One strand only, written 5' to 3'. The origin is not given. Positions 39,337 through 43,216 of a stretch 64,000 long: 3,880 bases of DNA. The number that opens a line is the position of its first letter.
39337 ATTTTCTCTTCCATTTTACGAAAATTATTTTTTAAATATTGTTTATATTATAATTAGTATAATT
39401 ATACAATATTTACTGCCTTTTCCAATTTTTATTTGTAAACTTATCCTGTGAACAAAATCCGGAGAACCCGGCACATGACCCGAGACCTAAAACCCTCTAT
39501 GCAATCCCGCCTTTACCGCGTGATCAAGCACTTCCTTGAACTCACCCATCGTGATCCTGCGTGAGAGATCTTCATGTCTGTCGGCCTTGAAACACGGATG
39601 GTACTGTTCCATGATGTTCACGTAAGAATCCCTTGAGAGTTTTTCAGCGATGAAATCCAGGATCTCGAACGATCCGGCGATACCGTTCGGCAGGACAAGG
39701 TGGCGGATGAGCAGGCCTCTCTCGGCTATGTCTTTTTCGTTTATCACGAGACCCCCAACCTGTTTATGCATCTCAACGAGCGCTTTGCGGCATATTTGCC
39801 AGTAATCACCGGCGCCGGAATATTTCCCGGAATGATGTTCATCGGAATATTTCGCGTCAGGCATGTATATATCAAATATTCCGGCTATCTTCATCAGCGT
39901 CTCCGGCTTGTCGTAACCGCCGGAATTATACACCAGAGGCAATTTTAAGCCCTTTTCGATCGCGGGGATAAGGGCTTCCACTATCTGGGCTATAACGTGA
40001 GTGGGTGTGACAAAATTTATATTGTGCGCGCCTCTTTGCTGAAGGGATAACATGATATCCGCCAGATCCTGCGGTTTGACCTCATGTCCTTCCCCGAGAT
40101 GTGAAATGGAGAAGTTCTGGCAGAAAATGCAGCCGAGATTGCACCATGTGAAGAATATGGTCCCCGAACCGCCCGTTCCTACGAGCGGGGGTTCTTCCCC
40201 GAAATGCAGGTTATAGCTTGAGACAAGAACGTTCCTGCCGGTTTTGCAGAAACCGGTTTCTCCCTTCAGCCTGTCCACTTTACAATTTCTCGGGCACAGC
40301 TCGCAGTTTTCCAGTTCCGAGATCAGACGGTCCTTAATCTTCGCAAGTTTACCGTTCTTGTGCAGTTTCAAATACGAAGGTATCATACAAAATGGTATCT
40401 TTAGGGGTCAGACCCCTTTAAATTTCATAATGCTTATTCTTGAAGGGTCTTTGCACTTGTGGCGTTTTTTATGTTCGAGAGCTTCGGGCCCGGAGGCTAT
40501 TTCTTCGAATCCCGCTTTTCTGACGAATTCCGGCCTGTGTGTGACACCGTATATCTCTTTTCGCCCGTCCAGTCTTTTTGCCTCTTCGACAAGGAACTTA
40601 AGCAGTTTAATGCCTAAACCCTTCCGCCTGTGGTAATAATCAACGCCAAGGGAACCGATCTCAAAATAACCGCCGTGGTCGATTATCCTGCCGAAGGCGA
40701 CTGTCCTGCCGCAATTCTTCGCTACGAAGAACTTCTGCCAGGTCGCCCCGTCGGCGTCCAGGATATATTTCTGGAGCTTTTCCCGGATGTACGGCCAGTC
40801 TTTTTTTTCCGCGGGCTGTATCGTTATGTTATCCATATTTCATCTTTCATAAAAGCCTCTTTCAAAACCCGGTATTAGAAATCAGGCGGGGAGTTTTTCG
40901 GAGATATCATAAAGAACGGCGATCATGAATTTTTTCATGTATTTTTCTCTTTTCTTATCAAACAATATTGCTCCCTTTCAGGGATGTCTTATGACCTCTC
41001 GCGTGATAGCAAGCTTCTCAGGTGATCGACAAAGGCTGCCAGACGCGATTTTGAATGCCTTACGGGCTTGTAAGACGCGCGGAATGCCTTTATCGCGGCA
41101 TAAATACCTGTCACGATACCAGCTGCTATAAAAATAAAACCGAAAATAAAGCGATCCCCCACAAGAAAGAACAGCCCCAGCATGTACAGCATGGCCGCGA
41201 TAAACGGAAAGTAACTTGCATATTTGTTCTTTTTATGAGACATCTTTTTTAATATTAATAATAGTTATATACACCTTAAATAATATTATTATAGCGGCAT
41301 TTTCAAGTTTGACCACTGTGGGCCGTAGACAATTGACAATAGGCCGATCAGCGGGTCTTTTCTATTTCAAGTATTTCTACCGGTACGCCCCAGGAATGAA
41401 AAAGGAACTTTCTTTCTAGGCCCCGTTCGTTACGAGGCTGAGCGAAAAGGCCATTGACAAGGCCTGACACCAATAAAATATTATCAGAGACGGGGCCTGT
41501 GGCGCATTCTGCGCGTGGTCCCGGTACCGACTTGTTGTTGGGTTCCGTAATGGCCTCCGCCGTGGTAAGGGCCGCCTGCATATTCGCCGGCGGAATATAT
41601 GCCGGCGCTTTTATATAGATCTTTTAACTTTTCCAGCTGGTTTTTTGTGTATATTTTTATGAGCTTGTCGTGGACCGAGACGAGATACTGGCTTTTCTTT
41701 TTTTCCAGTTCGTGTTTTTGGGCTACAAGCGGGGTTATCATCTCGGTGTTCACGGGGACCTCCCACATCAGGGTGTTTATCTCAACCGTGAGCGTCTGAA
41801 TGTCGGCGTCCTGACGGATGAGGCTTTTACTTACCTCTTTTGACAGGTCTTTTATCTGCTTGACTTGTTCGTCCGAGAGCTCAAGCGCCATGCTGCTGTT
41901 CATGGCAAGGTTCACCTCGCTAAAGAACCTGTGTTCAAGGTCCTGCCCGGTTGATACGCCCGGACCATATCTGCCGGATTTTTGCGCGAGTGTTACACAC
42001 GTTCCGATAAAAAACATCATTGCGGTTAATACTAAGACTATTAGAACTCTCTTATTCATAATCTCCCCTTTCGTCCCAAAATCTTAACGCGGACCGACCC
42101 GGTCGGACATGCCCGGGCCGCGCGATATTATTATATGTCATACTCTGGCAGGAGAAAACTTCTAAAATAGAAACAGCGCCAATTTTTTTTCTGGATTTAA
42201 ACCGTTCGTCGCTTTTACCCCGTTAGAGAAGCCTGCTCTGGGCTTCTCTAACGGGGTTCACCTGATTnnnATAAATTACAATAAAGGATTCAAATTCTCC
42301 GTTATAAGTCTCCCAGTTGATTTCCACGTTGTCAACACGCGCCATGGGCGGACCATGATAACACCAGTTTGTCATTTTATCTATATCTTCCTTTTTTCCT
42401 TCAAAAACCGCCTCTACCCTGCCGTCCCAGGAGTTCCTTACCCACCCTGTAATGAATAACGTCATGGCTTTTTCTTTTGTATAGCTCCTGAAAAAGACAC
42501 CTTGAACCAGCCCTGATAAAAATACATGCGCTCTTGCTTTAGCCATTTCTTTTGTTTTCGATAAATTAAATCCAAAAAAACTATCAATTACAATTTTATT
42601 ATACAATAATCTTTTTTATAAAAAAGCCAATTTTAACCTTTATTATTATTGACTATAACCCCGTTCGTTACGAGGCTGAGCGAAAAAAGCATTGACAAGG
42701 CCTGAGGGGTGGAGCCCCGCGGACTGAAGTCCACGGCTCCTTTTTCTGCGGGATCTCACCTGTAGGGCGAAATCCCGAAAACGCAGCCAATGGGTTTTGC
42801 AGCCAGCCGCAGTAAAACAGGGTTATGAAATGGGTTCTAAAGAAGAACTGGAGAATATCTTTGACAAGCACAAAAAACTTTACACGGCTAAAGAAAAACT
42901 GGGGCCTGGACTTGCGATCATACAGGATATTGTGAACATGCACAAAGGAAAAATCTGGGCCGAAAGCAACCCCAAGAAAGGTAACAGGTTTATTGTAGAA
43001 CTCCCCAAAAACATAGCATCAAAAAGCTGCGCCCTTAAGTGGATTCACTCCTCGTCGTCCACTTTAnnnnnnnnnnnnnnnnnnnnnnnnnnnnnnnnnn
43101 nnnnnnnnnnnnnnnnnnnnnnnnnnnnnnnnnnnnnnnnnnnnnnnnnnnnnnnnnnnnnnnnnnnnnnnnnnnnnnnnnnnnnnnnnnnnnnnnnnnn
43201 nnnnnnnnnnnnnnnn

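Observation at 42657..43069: Histidine kinase gene reduced to a 70-aa C-terminal stub abutting a MITE and converging on an orphan OmpR regulator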

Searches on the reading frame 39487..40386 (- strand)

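Call 36: search_protein_families(library=pfam, proteins=[window:39487-40386:-], max_evalue=0.001)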
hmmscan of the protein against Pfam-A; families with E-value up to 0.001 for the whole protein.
window:39487-40386:- (299 aa): 1 family
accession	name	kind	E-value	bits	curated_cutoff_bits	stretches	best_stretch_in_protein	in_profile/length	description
PF04055.27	Radical_SAM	-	2.7e-08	34.6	29.5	1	77-184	2-115/166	Radical SAM superfamily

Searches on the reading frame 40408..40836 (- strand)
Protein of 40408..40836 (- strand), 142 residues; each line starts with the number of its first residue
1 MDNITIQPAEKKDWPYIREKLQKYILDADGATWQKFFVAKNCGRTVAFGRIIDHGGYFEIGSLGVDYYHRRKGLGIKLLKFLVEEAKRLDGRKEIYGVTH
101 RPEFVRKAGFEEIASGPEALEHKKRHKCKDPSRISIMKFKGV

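Call 36: search_protein_families(library=pfam, proteins=[window:40408-40836:-], max_evalue=0.001)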
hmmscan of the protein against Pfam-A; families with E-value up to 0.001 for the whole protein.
window:40408-40836:- (142 aa): 3 families
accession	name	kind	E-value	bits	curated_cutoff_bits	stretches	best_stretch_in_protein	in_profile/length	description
PF13508.13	Acetyltransf_7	-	2.9e-09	37.6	27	1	34-112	3-84/84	Acetyltransferase (GNAT) domain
PF00583.31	Acetyltransf_1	-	2.3e-07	31.6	20.7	1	15-96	13-97/116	Acetyltransferase (GNAT) family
PF13673.13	Acetyltransf_10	-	1.6e-05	25.3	23.6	1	32-113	29-110/128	Acetyltransferase (GNAT) domain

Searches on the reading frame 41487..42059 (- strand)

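Call 3: search_protein_families(library=pfam, proteins=[window:41487-42059:-], max_evalue=1)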
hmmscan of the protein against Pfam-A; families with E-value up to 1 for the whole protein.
window:41487-42059:- (191 aa): 7 families
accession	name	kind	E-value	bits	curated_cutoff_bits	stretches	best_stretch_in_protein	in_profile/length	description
PF07172.16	GRP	-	0.013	16.5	30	0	157-181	58-86/90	Glycine rich protein family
PF00338.27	Ribosomal_S10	-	0.04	14.6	21.2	1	98-146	33-82/98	Ribosomal protein S10p/S20e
PF13801.11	Metal_resist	-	0.046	14.3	29.2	1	11-121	3-102/125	Heavy-metal resistance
PF17651.6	Raco_middle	-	0.071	13.2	26.8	1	36-103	36-100/163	RACo middle region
PF01881.21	Cas_Cas6_C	-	0.091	14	23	1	105-152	13-62/125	CRISPR associated protein Cas6, C-terminal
PF07406.16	NICE-3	-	0.097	13.2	22.7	1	9-152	15-157/181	NICE-3 protein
PF09991.14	DUF2232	-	0.17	11.5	27.8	1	3-81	85-158/290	Predicted membrane protein (DUF2232)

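Call 49: search_protein_families(library=ncbifam, proteins=[window:41487-42059:-], max_evalue=0.001)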
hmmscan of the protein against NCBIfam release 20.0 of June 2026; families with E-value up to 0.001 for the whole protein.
window:41487-42059:- (191 aa): 0 families

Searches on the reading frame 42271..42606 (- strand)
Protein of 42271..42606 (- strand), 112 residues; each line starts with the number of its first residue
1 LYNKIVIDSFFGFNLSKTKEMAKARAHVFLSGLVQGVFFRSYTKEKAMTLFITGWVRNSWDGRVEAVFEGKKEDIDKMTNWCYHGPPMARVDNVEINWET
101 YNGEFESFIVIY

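Call 3: search_protein_families(library=pfam, proteins=[window:42271-42606:-], max_evalue=1)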
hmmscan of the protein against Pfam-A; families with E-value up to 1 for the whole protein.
window:42271-42606:- (112 aa): 2 families
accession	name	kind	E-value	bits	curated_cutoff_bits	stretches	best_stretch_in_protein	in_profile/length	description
PF00708.24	Acylphosphatase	-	4.9e-26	91.3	22.5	1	27-108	2-83/85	Acylphosphatase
PF11070.13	DUF2871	-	0.046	14.4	27.4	1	20-48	3-31/134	Protein of unknown function (DUF2871)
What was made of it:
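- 42268..42546 (-): Acylphosphatase gene (92 aa from the ATG at 42546). It is the first gene of the non-syntenic left flank. Pfam E=5e-26 (call 3).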

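Call 49: search_protein_families(library=ncbifam, proteins=[window:42271-42546:-], max_evalue=0.001)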
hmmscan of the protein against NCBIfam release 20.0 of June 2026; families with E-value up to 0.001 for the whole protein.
window:42271-42546:- (92 aa): 30 families (the best 25 are shown)
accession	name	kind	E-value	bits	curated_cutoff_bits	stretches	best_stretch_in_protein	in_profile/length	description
NF011016.0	PRK14444.1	equivalog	1.4e-32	111.9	103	1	1-91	1-91/92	acylphosphatase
NF011011.0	PRK14438.1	equivalog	2.6e-29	101.2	109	1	3-92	2-91/91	acylphosphatase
NF011013.0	PRK14441.1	equivalog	3.1e-27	94.5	114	1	3-90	4-91/93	acylphosphatase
NF011010.0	PRK14436.1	equivalog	1.4e-23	83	117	1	1-88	1-87/91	acylphosphatase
NF011014.0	PRK14442.1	equivalog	8.2e-21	74.2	98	1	1-83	1-83/91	acylphosphatase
NF011020.0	PRK14449.1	equivalog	1e-20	73.4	103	1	3-90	2-89/90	acylphosphatase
NF010998.0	PRK14424.1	equivalog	1.1e-20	73.6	100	1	7-88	14-95/98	acylphosphatase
NF011012.0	PRK14440.1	equivalog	1.7e-20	73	103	1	4-88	3-87/90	acylphosphatase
NF010996.0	PRK14421.1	equivalog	1.8e-20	72.9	98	1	6-76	6-76/99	acylphosphatase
NF011022.0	PRK14451.1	equivalog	2.1e-20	72.8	91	1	7-81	8-85/91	acylphosphatase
NF011007.0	PRK14433.1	equivalog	4.1e-20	71.8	100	1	5-83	3-81/88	acylphosphatase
NF011019.0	PRK14448.1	equivalog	2.5e-19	69.2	100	1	9-90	7-88/90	acylphosphatase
NF011003.0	PRK14429.1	equivalog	1.7e-18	66.5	90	1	5-80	3-78/91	acylphosphatase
NF011000.0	PRK14426.1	equivalog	1.7e-18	66.5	89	1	1-89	1-90/92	acylphosphatase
NF011001.0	PRK14427.1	equivalog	2.9e-18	66.1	100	1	7-92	20-105/105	acylphosphatase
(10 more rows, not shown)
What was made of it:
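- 42268..42546 (-): NCBIfam PRK14444 above cutoff (call 49).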

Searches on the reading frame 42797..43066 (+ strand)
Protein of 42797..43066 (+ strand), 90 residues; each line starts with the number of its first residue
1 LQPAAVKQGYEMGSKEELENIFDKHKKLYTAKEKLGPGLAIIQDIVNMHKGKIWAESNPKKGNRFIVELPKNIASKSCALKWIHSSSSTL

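Call 3: search_protein_families(library=pfam, proteins=[window:42797-43066:+], max_evalue=1)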
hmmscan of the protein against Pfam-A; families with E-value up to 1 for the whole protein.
window:42797-43066:+ (90 aa): 2 families
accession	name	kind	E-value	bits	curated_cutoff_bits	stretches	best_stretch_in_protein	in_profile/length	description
PF02518.31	HATPase_c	-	3.2e-08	34.4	26.4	1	15-72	51-110/111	Histidine kinase-, DNA gyrase B-, and HSP90-like ATPase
PF21471.3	Reelin_subrepeat-B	-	0.13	12.5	27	1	53-87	77-111/127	Reelin subrepeat B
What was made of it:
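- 42839..43015 (+): Kinase-derived remnant: 59 codons equal to residues 264-322 of the intact 326-aa orthologue (end of the ATP-binding domain, G2 box to C-terminal strands). Pfam HATPase_c covers profile positions 51-110 of 111 (call 3).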

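Call 12: find_homologous_proteins(query=window:42830-43066:+, max_evalue=0.001)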
Query window:42830-43066:+ (79 aa): 1 proteins with E <= 0.001 among 1 candidates.
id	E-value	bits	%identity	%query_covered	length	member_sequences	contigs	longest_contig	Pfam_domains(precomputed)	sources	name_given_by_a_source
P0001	1.7e-45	169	100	100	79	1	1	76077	PF02518.32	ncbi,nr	ncbi:MAG: ATP-binding protein [Candidatus Omnitrophota bacterium]|nr:ATP-binding protein [Candidatus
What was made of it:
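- It has no homologue of similar length anywhere: a word-index search returned only itself (call 12).
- Tried and rejected: Word-index protein search with the stub: it returned only itself (call 12).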

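Call 28: list_cluster_members(proteins=[P0001, P0002])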
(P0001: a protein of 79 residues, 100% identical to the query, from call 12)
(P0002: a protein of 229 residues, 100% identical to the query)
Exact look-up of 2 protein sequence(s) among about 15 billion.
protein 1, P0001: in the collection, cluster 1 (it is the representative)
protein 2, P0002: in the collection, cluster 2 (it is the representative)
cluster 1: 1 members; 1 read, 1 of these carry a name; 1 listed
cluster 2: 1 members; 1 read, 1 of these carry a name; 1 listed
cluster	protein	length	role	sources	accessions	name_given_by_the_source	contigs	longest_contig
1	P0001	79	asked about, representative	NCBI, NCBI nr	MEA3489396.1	MAG: ATP-binding protein [Candidatus Omnitrophota bacterium] | ATP-binding protein [Candidatus Omnitrophota bacterium]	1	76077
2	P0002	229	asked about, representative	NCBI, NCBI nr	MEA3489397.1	MAG: response regulator transcription factor [Candidatus Omnitrophota bacterium] | response regulator transcription factor [Candidatus Omnitrophota bacterium]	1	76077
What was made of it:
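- Checked: NCBI annotates the same 79-aa ORF as 'ATP-binding protein', MEA3489396.1 (calls 12, 28).
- The source is a MAG contig (calls 12, 28).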

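Call 49: search_protein_families(library=ncbifam, proteins=[window:42830-43066:+], max_evalue=0.001)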
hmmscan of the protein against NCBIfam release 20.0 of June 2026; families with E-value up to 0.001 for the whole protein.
window:42830-43066:+ (79 aa): 38 families (the best 25 are shown)
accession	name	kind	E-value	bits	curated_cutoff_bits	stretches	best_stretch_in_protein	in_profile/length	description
NF047874.1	MASE3_PAS_HK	subfamily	2.1e-11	43.4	560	1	4-69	565-634/655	MASE3 domain-containing sensor histidine kinase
NF006800.0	PRK09303.1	equivalog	9.4e-10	38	342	1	4-59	319-376/383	histidine kinase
NF007688.0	PRK10364.1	equivalog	8.1e-09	34.7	479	1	4-65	397-456/460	two-component system sensor histidine kinase ZraS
NF033093.1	HK_VicK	exception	4.9e-08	32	680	1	4-61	375-436/448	cell wall metabolism sensor histidine kinase VicK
NF008468.0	PRK11360.1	equivalog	5e-08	31.8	646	1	4-64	554-612/616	two-component system sensor histidine kinase AtoS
NF033092.0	HK_WalK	equivalog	6.9e-08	31.5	725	1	4-59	534-593/594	cell wall metabolism sensor histidine kinase WalK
NF007793.0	PRK10490.1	equivalog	7.4e-08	30.9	1123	1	5-63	825-885/895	two-component system sensor histidine kinase KdpD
NF041880.1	EPS_EpsF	equivalog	6.5e-07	28.2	900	1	4-53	434-486/492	response regulator EpsF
NF007345.0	PRK09835.1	subfamily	9.3e-07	27.7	423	1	5-60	422-480/482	Cu(+)/Ag(+) sensor histidine kinase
NF052574.1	HisKinEspCMyxo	equivalog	9.4e-07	27.4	1200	1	7-64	584-641/785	serine histidine kinase EspC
NF033091.0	HK_VanS_ACDEFG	equivalog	1.2e-06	27.8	400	1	3-59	234-293/293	vancomycin resistance histidine kinase VanS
NF041832.1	near_NosP_CTERM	subfamily_domain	1.3e-06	27.7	400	1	4-65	165-230/370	NahK/ErcS family hybrid sensor histidine kinase/response regulator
TIGR01386.1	cztS_silS_copS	subfamily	1.4e-06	27.6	292.55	1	5-59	400-457/457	heavy metal sensor histidine kinase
NF041210.1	his_kin_PieS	equivalog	1.9e-06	27.2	850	1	4-60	409-470/474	two component system sensor histidine kinase PieS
NF046044.1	PnpS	equivalog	2.2e-06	26.9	400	1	25-59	356-390/390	two-component system histidine kinase PnpS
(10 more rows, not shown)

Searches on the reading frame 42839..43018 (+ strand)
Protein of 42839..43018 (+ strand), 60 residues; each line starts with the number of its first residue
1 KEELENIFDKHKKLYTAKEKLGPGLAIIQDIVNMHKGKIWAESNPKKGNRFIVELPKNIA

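Call 33: find_related_loci(query=window:42839-43018:+, collection=metagenome_contigs, flank=8000)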
Query window:42839-43018:+ (60 aa) in metagenome_contigs; peptide patterns used: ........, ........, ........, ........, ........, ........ (x = any residue, [..] = any of these).
448 stretches matched a pattern; 108 encode a relative of the query (tblastn E <= 1e-3); the best 80 are kept; 80 distinct loci.
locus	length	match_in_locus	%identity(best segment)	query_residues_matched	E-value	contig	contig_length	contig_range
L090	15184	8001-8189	46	1-59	7e-13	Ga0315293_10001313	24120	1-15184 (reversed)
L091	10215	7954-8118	50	2-58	1e-11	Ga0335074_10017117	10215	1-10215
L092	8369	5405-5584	45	1-56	9e-11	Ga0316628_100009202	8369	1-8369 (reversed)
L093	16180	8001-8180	43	1-56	1e-10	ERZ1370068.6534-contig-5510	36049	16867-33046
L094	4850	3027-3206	43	1-56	1e-10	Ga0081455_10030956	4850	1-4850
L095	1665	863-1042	43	1-56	1e-10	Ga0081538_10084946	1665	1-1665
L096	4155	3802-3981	45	1-58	2e-10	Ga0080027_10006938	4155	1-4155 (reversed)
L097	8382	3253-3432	43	1-56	2e-10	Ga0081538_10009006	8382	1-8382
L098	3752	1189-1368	45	1-56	2e-10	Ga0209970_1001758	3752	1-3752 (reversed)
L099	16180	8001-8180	43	1-58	2e-10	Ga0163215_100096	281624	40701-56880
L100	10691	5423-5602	43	1-56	3e-10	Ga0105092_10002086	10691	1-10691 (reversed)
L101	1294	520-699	45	1-56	3e-10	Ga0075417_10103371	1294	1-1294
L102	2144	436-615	43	1-56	3e-10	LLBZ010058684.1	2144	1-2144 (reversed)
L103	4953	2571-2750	45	1-56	2e-10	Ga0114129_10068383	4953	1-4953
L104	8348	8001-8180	45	1-56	2e-10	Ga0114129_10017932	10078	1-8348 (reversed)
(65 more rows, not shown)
